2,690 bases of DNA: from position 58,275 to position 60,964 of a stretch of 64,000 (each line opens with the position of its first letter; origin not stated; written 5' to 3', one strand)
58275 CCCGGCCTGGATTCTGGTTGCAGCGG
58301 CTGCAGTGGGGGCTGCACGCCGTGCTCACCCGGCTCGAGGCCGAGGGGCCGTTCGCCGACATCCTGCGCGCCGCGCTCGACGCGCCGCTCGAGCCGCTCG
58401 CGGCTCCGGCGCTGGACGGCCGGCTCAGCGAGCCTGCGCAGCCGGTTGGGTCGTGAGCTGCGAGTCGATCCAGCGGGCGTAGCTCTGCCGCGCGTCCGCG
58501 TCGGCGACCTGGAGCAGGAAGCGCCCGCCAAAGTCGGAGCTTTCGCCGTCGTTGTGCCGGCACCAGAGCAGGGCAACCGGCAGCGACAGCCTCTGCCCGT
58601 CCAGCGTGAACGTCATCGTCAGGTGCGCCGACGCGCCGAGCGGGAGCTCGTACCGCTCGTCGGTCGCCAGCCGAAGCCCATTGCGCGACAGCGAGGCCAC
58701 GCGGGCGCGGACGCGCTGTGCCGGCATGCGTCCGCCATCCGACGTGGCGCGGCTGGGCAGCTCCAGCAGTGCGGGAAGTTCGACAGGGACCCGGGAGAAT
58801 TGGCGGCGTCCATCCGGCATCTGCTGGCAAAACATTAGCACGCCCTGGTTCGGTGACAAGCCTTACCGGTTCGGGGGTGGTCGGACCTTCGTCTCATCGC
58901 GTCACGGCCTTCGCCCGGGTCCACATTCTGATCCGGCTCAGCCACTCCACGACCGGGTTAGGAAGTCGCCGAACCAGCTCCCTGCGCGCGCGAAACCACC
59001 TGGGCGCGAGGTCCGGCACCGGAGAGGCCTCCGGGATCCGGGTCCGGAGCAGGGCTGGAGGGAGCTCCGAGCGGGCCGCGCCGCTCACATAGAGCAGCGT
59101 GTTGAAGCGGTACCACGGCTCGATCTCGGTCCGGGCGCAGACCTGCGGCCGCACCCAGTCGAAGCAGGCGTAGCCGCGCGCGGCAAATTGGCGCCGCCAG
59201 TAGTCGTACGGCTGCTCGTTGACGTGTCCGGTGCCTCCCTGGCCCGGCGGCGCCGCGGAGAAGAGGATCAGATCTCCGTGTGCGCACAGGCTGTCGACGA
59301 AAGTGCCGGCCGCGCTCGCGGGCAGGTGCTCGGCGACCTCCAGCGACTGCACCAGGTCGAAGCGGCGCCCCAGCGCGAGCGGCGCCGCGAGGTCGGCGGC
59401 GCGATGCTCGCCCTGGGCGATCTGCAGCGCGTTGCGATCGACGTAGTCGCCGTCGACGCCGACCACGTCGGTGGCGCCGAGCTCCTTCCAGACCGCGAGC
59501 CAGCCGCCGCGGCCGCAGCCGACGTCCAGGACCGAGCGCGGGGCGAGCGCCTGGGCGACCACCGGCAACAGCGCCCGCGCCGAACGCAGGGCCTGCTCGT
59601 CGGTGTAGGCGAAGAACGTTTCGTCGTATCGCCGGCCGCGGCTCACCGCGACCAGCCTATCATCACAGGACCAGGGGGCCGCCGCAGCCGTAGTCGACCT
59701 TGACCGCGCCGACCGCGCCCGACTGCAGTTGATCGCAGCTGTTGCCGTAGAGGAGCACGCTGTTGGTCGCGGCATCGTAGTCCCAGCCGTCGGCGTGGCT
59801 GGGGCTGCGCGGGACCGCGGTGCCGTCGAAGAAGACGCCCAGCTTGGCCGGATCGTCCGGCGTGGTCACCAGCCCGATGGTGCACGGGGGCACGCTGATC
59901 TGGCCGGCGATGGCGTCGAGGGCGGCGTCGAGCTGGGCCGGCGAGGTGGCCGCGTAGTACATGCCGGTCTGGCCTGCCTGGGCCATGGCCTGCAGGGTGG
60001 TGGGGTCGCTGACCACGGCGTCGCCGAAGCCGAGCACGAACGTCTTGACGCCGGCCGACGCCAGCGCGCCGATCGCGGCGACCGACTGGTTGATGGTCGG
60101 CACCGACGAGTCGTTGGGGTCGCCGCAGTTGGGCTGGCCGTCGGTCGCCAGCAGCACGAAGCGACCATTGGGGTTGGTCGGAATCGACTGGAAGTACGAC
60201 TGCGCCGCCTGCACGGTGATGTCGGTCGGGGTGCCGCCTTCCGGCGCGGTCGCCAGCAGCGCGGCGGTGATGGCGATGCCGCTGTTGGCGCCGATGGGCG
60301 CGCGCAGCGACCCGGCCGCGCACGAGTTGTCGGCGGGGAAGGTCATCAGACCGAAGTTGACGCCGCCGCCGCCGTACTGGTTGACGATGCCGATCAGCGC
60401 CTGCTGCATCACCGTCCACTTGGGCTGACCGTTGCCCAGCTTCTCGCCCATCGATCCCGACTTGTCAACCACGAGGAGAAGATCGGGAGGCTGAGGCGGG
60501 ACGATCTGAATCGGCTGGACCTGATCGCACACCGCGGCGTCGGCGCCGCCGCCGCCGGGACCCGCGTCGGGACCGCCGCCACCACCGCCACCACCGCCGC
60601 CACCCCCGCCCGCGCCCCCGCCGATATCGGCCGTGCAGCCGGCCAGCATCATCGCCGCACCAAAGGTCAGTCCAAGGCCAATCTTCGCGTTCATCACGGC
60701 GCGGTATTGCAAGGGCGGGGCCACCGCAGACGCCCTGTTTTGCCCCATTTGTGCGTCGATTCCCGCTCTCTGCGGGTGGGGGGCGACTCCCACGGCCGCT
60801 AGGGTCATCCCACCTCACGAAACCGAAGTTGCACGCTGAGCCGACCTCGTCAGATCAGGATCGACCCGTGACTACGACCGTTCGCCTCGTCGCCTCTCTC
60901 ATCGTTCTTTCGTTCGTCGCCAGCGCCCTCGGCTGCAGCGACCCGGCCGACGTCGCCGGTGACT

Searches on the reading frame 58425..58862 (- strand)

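Call 16: search_protein_families(library=pfam, proteins=[window:58425-58862:-], max_evalue=0.001)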
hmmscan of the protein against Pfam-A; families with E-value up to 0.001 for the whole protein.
window:58425-58862:- (145 aa): 1 family
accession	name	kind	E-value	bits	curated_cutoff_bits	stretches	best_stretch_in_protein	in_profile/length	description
PF07238.19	PilZ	-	2.8e-08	34.5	22.5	1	19-130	2-98/102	PilZ domain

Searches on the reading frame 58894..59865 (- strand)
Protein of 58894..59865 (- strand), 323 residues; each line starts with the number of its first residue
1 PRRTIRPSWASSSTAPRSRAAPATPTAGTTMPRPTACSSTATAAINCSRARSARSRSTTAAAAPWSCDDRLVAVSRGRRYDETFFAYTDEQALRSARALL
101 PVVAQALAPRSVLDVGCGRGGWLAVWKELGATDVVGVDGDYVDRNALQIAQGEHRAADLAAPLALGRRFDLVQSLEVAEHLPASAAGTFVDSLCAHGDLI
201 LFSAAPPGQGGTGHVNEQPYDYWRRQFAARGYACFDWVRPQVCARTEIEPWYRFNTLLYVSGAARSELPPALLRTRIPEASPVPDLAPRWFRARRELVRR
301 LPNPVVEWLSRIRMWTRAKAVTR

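Call 16: search_protein_families(library=pfam, proteins=[window:58894-59865:-], max_evalue=0.001)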
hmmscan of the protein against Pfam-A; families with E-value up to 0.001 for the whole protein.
window:58894-59865:- (323 aa): 4 families
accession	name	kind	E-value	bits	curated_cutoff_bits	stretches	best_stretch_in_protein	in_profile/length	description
PF13489.12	Methyltransf_23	-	8e-11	42.4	27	1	97-185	10-98/164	Methyltransferase domain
PF13649.12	Methyltransf_25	-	2.3e-05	25.4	27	1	112-189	1-85/97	Methyltransferase domain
PF08241.18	Methyltransf_11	-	2.4e-05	25.3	21.2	1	113-182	1-74/95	Methyltransferase domain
PF01728.25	FtsJ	-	0.00027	21.3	24.1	1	110-142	23-56/181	FtsJ-like methyltransferase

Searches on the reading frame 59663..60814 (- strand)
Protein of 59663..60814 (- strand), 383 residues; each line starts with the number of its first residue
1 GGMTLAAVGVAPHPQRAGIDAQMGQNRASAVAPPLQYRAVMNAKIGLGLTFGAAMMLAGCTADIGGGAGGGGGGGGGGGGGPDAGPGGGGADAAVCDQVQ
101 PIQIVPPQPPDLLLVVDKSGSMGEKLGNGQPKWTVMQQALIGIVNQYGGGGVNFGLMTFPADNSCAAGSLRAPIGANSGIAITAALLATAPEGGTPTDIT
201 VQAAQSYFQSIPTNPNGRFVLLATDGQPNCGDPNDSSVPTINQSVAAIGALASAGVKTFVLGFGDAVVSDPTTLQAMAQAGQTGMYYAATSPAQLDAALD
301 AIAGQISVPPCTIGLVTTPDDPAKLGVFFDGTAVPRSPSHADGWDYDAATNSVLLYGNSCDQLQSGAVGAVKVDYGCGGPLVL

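Call 16: search_protein_families(library=pfam, proteins=[window:59663-60814:-], max_evalue=0.001)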
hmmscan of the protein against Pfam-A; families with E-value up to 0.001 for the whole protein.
window:59663-60814:- (383 aa): 2 families
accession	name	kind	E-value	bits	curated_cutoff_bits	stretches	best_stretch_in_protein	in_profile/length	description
PF00092.34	VWA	-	3.6e-10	40.8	23.8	1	111-296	1-169/174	von Willebrand factor type A domain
PF13519.12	VWA_2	-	1.5e-06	29.2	27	1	112-227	1-107/107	von Willebrand factor type A domain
